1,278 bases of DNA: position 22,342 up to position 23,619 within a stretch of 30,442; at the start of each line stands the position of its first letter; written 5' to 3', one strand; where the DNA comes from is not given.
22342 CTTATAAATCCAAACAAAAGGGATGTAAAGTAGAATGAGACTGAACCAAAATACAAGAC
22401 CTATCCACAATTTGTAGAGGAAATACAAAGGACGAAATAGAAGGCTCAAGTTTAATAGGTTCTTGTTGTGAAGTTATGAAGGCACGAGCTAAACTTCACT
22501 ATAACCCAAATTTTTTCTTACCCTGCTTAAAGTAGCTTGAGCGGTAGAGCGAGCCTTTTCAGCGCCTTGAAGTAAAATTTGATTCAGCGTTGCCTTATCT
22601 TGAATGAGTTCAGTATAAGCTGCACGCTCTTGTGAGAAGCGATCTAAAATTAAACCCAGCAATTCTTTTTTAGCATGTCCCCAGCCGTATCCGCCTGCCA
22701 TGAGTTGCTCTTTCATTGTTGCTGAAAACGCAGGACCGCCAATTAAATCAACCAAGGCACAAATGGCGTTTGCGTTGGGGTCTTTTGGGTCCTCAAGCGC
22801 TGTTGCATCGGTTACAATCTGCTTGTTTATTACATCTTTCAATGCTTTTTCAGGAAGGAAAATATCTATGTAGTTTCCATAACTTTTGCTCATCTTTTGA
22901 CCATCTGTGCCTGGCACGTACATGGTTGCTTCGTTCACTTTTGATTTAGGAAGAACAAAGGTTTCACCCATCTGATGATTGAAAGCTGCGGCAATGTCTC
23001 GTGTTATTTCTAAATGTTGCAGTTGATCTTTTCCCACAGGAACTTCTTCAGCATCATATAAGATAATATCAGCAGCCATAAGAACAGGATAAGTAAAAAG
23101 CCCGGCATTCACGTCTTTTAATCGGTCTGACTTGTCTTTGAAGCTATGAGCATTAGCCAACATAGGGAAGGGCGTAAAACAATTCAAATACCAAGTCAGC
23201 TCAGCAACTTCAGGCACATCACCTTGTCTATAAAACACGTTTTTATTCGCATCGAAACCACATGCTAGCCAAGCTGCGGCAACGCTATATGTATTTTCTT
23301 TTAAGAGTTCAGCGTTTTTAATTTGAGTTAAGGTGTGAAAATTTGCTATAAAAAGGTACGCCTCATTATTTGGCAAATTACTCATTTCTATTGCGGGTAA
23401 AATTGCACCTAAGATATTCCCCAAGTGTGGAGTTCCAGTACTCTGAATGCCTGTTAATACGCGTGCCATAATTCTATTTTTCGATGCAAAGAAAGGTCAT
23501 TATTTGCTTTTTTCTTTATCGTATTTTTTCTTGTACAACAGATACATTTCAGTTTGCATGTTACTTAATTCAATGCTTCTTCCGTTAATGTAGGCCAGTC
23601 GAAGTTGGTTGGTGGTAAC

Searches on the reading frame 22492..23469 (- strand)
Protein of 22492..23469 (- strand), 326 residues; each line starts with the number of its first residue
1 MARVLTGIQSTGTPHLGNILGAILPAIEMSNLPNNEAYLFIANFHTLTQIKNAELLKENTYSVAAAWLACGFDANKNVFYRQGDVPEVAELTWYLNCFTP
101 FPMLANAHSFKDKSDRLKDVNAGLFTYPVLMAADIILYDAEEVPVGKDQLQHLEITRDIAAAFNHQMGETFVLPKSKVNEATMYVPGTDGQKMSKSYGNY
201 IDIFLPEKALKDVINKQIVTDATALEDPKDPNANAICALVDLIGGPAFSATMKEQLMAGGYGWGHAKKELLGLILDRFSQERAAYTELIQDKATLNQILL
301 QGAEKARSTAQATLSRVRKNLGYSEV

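Call 42: find_encoding_contigs(protein=window:22492-23469:-, flank=6000, max_places=10)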
Protein window:22492-23469:- (326 aa): no gene with exactly this product is on record in the collection.
